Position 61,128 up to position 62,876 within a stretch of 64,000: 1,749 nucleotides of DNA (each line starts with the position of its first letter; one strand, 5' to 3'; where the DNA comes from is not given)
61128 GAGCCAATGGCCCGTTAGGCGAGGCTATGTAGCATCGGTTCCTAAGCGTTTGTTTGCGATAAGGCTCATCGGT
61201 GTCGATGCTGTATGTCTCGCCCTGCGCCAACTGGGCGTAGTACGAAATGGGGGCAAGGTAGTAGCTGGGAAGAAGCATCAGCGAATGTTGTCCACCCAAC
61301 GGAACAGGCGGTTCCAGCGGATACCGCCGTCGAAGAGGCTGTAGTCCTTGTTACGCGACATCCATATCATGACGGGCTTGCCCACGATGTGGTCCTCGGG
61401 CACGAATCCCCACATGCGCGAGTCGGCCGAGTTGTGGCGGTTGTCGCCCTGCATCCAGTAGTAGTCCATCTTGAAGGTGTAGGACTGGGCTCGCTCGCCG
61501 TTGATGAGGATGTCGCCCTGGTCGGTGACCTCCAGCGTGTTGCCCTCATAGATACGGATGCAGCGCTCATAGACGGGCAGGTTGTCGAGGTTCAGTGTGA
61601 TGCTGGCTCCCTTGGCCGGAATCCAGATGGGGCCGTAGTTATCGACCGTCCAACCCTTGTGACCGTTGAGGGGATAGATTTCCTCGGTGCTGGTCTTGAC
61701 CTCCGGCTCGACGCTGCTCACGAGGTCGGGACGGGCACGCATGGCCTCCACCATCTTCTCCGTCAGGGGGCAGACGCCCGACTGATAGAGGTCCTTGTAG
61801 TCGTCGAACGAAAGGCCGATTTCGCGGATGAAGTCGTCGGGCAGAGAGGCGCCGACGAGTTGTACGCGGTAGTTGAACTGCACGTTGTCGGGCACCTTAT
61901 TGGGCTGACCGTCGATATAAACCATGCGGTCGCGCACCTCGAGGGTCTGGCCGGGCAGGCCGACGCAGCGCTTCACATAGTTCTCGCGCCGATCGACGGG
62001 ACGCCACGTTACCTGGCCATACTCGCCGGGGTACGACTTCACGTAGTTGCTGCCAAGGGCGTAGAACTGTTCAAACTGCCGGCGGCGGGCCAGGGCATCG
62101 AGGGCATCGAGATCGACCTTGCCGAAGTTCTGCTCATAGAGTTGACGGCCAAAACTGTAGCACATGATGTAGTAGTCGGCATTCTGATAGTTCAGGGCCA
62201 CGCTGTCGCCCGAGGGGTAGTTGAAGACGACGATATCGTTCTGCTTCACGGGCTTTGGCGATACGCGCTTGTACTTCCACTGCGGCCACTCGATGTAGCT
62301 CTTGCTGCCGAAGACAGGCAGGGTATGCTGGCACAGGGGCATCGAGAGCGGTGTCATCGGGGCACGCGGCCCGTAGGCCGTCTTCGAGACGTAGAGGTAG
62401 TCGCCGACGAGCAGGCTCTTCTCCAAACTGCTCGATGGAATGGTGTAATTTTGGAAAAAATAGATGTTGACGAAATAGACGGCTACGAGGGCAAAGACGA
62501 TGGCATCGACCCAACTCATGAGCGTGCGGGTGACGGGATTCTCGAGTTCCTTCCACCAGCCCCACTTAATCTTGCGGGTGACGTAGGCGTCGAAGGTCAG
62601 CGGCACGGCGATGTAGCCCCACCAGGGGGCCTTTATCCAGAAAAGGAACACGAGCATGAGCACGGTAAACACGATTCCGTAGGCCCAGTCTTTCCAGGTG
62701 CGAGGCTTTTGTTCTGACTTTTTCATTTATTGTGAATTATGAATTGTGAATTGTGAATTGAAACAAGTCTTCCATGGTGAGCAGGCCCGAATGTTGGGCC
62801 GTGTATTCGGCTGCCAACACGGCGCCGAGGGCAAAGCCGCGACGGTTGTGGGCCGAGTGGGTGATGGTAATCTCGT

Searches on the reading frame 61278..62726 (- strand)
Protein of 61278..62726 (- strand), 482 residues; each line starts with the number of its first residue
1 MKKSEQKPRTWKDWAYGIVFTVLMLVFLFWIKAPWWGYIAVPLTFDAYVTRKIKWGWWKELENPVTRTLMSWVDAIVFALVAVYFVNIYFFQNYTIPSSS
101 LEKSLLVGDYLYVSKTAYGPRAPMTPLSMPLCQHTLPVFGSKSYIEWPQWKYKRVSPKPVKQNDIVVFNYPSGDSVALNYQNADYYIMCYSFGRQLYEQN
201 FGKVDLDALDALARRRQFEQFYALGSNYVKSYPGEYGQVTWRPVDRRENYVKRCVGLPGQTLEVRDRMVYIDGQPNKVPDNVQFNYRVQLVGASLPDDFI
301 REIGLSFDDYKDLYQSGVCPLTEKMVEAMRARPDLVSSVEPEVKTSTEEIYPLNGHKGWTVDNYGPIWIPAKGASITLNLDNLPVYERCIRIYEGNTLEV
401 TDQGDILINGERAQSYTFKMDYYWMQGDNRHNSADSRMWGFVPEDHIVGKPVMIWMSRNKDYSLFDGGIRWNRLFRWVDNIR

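Call 17: search_protein_families(library=pfam, proteins=[window:61278-62726:-])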
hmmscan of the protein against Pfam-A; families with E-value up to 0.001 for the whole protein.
window:61278-62726:- (482 aa): 1 family
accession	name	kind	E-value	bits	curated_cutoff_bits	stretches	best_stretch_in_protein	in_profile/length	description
PF10502.14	Peptidase_S26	-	6.4e-36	124.3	22.9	2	70-279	2-102/168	Signal peptidase, peptidase S26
